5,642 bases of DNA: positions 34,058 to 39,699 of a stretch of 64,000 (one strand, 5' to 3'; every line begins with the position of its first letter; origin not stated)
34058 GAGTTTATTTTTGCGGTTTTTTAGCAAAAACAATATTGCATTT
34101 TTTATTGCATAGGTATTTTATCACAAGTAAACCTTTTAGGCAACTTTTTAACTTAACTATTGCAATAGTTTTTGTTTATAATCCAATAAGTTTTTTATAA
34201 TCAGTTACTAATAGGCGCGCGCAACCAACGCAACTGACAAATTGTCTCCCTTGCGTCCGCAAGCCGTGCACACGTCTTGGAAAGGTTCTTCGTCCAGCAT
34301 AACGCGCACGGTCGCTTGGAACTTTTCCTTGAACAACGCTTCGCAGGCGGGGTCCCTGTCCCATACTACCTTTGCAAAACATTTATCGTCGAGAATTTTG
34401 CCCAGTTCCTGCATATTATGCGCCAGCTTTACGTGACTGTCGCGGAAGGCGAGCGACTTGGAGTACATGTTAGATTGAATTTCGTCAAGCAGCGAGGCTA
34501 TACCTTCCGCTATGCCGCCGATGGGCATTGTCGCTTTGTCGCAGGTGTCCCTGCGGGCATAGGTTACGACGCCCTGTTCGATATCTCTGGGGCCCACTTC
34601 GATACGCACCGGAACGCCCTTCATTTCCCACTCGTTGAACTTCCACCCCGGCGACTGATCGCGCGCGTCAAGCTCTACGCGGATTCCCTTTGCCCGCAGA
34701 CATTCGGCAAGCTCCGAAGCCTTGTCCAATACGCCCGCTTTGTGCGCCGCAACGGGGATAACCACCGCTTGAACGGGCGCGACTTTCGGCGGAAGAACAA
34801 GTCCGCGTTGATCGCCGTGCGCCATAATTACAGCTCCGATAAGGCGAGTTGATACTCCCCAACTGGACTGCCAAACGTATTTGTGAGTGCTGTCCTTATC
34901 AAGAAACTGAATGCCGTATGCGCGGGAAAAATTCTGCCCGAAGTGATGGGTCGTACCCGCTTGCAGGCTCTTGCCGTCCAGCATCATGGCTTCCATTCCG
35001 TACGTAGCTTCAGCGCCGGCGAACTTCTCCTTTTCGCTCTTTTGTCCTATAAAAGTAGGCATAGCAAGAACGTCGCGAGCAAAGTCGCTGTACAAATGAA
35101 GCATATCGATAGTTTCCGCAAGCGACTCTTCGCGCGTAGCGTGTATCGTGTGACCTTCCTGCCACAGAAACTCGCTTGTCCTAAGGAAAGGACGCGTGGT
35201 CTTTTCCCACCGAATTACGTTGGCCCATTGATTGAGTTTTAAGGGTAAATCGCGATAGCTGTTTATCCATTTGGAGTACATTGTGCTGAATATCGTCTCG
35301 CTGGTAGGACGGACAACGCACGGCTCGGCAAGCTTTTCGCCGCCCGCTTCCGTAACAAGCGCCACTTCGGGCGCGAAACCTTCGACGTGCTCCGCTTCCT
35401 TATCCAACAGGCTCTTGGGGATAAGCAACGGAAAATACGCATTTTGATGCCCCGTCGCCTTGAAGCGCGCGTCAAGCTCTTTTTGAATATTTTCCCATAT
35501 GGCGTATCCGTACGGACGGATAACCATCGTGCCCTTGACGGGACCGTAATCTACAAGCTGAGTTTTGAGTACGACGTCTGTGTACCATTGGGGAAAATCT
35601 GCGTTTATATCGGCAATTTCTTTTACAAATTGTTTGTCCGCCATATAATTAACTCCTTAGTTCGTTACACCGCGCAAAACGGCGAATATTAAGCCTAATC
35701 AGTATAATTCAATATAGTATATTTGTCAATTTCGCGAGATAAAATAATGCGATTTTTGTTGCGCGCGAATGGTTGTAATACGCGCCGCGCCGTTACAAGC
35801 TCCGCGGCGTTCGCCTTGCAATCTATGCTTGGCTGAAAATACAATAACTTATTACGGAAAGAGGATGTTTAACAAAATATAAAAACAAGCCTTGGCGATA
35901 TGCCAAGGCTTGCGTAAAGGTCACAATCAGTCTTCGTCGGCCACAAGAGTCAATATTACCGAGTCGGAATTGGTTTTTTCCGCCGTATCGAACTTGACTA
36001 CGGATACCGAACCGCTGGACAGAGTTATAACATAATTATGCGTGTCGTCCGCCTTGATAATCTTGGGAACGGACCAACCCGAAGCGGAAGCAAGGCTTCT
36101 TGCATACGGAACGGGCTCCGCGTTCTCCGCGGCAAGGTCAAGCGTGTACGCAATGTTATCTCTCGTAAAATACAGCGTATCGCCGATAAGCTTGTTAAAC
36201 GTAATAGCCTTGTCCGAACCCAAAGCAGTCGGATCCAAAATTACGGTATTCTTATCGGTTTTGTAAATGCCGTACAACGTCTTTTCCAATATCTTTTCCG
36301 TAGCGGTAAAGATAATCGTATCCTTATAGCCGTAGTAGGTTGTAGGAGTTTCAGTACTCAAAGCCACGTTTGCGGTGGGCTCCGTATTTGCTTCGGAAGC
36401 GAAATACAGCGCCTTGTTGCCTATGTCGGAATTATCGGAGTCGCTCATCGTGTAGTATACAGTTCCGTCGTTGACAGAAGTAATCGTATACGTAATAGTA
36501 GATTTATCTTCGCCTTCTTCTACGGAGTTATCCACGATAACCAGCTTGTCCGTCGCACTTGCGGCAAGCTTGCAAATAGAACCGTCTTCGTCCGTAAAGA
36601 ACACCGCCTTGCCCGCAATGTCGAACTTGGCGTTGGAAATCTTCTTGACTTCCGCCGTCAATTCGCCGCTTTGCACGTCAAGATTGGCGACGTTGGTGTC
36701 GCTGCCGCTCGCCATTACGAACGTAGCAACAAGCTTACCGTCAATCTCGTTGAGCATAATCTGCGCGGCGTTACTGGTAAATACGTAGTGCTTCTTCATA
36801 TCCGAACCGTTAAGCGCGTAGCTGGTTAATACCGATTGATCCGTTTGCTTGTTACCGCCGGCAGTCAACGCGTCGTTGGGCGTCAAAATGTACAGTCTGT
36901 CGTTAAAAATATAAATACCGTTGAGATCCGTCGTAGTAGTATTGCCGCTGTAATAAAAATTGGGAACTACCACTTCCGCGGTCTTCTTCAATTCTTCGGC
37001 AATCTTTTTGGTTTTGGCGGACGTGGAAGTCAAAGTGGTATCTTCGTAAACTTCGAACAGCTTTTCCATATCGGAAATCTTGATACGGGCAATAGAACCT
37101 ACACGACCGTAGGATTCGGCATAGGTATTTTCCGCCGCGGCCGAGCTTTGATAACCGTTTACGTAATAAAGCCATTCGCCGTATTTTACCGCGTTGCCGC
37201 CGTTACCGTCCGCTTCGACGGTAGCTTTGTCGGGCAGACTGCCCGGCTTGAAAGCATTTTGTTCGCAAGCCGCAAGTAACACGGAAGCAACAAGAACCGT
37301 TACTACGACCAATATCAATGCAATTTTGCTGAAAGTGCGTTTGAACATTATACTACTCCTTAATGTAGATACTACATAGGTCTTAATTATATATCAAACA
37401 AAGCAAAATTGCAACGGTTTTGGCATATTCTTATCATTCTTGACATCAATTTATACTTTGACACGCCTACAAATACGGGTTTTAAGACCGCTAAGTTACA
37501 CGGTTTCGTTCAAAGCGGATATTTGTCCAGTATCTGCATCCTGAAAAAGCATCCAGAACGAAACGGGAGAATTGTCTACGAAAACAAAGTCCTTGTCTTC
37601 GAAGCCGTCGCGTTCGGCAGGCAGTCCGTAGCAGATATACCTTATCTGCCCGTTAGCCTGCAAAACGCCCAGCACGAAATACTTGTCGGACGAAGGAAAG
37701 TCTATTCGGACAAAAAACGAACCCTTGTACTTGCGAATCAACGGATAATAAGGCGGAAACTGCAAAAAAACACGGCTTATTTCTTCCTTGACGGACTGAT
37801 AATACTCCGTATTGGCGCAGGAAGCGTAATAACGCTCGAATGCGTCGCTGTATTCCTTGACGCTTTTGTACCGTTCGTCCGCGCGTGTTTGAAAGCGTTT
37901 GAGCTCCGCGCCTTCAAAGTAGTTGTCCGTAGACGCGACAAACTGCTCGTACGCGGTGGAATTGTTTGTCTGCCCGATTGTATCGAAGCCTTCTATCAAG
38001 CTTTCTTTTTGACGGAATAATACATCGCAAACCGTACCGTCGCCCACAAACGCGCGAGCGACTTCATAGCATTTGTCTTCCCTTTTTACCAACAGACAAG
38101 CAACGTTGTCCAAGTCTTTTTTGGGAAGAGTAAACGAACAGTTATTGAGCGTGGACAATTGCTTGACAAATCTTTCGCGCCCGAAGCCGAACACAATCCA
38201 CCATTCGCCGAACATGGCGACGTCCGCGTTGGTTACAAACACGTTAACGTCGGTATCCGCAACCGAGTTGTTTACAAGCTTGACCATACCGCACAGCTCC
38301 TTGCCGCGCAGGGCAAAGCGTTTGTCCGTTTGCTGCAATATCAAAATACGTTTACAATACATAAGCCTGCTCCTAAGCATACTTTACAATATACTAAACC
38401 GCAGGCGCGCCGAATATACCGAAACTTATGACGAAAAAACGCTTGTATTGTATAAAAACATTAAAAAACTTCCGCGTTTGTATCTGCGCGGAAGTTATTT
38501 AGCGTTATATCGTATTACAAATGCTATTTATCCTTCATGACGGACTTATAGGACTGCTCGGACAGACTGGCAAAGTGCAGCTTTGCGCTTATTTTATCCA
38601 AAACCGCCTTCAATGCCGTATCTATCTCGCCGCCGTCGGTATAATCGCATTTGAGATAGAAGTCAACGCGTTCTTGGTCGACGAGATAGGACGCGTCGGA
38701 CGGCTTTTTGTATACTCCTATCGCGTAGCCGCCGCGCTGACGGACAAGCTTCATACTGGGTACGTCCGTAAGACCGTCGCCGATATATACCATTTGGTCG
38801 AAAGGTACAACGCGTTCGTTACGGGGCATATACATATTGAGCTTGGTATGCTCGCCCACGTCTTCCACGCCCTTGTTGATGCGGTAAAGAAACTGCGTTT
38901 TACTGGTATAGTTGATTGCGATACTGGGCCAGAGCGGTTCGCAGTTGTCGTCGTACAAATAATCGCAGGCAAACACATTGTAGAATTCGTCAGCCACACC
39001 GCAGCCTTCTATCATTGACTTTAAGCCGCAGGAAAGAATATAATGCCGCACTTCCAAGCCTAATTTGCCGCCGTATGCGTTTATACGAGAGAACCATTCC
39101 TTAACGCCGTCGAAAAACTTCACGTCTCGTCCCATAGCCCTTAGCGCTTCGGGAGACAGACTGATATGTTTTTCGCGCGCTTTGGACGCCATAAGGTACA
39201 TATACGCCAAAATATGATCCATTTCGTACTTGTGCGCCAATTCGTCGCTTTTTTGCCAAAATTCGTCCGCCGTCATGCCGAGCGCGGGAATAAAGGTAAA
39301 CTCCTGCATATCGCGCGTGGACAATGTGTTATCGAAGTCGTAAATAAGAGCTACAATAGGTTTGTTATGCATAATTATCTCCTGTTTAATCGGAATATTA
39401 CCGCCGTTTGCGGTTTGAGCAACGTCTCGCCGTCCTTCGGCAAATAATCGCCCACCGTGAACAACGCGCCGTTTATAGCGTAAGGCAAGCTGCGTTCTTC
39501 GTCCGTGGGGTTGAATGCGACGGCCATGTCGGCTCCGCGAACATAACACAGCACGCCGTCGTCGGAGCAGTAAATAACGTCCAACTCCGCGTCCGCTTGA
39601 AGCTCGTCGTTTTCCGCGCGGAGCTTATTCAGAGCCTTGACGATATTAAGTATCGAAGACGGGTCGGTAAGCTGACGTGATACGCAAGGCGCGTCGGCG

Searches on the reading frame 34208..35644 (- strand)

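Call 46: search_protein_families(library=pfam, proteins=[window:34208-35644:-], max_evalue=0.001)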
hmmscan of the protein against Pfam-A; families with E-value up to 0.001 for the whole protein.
window:34208-35644:- (478 aa): 3 families
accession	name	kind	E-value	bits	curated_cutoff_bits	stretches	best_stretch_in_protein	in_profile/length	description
PF03129.25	HGTP_anticodon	-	4.8e-24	84.8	21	1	292-383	1-92/94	Anticodon binding domain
PF00587.30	tRNA-synt_2b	-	8.1e-21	75.3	29.3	1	108-273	10-176/179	tRNA synthetase class II core domain (G, H, P, S and T)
PF09180.16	ProRS-C_1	-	4.4e-10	40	31.5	1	411-478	1-71/71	Prolyl-tRNA synthetase, C-terminal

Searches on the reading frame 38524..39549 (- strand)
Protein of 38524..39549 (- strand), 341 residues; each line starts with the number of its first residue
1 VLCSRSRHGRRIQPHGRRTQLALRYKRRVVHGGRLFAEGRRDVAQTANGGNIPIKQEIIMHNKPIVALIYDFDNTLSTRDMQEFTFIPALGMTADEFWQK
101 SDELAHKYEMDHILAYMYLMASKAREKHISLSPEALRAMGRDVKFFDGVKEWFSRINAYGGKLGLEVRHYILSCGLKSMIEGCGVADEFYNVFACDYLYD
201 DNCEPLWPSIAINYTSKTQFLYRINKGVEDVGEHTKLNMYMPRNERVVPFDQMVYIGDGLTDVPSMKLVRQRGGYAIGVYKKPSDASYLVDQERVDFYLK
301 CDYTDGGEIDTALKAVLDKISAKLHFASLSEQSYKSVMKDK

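Call 46: search_protein_families(library=pfam, proteins=[window:38524-39549:-], max_evalue=0.001)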
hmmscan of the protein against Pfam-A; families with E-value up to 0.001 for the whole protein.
window:38524-39549:- (341 aa): 1 family
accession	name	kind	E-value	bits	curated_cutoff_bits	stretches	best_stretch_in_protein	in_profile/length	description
PF12710.13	HAD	-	5.4e-06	27.4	27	1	69-267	2-189/189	haloacid dehalogenase-like hydrolase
